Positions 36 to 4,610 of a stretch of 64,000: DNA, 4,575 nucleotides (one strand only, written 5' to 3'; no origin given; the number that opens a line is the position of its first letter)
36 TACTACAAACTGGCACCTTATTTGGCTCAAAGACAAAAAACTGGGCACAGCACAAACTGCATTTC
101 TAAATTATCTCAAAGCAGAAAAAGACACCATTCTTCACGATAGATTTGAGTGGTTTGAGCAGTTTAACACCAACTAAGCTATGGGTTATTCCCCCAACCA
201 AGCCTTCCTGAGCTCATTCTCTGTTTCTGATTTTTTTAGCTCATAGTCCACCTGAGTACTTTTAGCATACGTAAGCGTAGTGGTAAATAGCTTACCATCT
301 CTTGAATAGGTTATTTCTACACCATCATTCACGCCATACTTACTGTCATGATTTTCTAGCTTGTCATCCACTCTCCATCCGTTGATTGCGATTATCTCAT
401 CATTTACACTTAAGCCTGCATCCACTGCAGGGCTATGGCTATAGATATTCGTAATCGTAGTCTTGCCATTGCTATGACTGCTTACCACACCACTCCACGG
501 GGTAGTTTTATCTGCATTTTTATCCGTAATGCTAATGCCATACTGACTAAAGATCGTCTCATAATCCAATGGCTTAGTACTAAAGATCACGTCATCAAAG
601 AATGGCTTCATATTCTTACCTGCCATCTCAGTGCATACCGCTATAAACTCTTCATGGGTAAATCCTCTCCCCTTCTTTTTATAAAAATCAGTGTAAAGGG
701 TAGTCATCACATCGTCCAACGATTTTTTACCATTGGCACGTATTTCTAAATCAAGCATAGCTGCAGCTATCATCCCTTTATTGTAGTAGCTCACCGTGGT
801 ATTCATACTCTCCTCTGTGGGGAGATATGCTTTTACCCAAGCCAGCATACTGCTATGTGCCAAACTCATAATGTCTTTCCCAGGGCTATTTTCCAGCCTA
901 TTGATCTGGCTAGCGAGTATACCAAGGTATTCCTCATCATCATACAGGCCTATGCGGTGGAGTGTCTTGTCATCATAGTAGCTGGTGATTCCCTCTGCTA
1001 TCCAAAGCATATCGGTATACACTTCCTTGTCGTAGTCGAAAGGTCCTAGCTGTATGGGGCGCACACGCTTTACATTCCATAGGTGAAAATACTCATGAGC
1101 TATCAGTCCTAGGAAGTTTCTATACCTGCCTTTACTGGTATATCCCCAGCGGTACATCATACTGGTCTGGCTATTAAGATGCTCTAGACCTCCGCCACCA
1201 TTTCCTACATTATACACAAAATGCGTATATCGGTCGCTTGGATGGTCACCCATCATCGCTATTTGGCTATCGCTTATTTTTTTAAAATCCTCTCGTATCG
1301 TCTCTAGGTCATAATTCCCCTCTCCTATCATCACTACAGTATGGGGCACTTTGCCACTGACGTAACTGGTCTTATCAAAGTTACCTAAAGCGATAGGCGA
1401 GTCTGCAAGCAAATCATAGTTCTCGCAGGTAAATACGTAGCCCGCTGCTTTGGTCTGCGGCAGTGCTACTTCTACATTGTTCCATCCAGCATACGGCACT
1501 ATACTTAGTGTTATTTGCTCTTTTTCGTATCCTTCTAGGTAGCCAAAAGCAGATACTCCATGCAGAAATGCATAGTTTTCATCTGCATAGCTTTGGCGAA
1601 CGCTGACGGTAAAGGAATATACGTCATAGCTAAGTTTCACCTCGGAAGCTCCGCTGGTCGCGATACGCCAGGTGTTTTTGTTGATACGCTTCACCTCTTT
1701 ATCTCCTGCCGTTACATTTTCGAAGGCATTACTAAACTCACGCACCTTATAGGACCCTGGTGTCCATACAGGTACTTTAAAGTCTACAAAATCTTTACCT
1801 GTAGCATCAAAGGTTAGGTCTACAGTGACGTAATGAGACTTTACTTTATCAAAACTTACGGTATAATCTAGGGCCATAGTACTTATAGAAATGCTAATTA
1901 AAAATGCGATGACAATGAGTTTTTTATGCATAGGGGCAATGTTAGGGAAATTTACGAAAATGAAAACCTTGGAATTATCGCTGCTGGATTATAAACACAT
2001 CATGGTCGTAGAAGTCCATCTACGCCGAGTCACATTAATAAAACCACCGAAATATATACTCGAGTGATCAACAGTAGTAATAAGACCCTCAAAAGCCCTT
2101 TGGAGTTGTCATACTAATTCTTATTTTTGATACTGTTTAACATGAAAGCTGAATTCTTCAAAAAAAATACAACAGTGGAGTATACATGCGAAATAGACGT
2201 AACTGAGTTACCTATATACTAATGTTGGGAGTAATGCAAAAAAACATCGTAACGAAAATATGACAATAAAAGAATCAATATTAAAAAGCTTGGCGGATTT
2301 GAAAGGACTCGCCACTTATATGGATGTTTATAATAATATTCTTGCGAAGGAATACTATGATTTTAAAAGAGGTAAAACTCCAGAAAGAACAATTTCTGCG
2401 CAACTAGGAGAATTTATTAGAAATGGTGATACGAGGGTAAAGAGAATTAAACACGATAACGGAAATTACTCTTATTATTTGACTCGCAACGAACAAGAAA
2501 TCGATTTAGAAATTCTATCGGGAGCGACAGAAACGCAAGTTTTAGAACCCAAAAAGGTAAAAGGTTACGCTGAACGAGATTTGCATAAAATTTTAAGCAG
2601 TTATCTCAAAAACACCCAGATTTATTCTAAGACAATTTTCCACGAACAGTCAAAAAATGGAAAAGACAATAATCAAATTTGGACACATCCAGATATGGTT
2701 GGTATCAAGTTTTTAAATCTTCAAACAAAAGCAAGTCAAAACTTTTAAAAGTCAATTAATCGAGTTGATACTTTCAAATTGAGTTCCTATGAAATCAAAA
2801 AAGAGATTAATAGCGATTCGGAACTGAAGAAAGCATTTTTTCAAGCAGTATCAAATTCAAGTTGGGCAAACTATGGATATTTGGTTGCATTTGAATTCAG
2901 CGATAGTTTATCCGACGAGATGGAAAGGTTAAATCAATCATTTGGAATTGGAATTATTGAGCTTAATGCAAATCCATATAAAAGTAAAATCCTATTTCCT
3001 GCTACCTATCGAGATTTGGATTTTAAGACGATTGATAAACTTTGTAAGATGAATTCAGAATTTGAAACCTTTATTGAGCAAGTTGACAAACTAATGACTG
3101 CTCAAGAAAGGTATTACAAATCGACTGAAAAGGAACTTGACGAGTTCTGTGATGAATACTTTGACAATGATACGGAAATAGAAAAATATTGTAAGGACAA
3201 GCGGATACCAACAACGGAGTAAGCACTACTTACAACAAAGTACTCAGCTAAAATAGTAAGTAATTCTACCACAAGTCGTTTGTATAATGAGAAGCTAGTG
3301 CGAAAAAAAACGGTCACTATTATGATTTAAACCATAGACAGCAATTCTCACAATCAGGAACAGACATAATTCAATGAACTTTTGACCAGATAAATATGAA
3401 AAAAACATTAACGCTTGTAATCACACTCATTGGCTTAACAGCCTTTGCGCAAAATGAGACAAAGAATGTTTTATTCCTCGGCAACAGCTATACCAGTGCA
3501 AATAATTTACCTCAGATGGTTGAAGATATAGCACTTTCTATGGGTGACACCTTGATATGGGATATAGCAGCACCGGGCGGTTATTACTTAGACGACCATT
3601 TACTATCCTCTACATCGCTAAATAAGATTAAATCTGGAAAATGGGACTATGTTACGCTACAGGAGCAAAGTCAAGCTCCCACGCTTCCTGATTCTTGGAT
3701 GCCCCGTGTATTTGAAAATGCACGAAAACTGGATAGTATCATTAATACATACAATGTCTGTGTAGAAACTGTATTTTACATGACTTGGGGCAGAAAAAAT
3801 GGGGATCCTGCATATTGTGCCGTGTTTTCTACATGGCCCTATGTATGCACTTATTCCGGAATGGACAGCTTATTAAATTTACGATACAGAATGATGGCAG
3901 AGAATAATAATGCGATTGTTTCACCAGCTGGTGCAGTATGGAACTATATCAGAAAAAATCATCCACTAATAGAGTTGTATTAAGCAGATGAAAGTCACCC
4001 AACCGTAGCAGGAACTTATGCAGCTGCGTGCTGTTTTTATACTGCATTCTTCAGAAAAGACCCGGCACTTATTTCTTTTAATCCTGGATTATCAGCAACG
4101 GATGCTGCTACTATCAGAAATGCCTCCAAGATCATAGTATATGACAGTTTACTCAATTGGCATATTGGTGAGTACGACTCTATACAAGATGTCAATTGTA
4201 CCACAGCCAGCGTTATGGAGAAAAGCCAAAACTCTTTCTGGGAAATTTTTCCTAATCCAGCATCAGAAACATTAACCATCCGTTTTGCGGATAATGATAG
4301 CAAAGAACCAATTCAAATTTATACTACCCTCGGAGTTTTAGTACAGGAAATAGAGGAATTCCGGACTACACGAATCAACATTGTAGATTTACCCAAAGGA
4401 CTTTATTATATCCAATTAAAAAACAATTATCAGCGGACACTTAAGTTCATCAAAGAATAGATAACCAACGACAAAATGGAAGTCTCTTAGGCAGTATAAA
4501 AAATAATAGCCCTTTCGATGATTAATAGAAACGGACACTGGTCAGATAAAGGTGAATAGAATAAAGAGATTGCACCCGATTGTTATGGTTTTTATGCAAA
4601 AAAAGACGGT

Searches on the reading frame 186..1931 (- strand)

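Call 46: search_protein_families(library=pfam, proteins=[window:186-1931:-], max_evalue=0.01)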
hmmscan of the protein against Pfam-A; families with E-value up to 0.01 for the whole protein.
window:186-1931:- (581 aa): 6 families
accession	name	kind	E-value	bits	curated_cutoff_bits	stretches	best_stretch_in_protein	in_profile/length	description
PF05299.18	Peptidase_M61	-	1.1e-43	148.8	22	1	273-388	2-117/118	M61 glycyl aminopeptidase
PF17899.6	Peptidase_M61_N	-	3.1e-41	141.6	23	1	23-184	2-168/168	Peptidase M61 N-terminal domain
PF13180.12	PDZ_2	-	7.6e-08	33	27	1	481-553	4-78/80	PDZ domain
PF17820.7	PDZ_6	-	0.00021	21.4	27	1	493-523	2-32/54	PDZ domain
PF01433.26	Peptidase_M1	-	0.00024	21.2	27.7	1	255-446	49-216/218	Peptidase family M1 domain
PF00595.29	PDZ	-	0.00055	20.7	23.2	1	464-523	12-55/81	PDZ domain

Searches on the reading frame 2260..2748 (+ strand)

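Call 45: search_protein_families(library=padloc, proteins=[window:2260-2748:+], max_evalue=0.01)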
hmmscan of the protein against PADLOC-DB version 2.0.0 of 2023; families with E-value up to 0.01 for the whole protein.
window:2260-2748:+ (162 aa): 0 families

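Call 46: search_protein_families(library=pfam, proteins=[window:2260-2748:+], max_evalue=0.01)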
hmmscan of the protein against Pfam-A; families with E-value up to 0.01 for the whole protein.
window:2260-2748:+ (162 aa): 1 family
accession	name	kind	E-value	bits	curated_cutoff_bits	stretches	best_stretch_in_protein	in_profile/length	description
PF05066.19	HARE-HTH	-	0.0032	18.3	25.9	1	1-59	1-57/71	HB1, ASXL, restriction endonuclease HTH domain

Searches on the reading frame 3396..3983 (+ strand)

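Call 45: search_protein_families(library=padloc, proteins=[window:3396-3983:+], max_evalue=0.01)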
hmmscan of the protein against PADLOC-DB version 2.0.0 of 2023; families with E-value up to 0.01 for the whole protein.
window:3396-3983:+ (195 aa): 0 families

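Call 46: search_protein_families(library=pfam, proteins=[window:3396-3983:+], max_evalue=0.01)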
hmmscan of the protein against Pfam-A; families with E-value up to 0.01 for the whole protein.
window:3396-3983:+ (195 aa): 1 family
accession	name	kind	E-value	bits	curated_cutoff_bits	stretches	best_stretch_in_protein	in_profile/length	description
PF16227.11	DUF4886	-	0.0014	18.2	26.7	1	77-132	77-129/242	Domain of unknown function (DUF4886)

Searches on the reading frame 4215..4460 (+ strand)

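Call 46: search_protein_families(library=pfam, proteins=[window:4215-4460:+], max_evalue=0.01)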
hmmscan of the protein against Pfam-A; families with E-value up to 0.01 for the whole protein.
window:4215-4460:+ (81 aa): 1 family
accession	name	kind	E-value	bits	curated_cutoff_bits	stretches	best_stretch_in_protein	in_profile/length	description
PF18962.6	Por_Secre_tail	-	8.7e-14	52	27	1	11-77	1-72/75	Secretion system C-terminal sorting domain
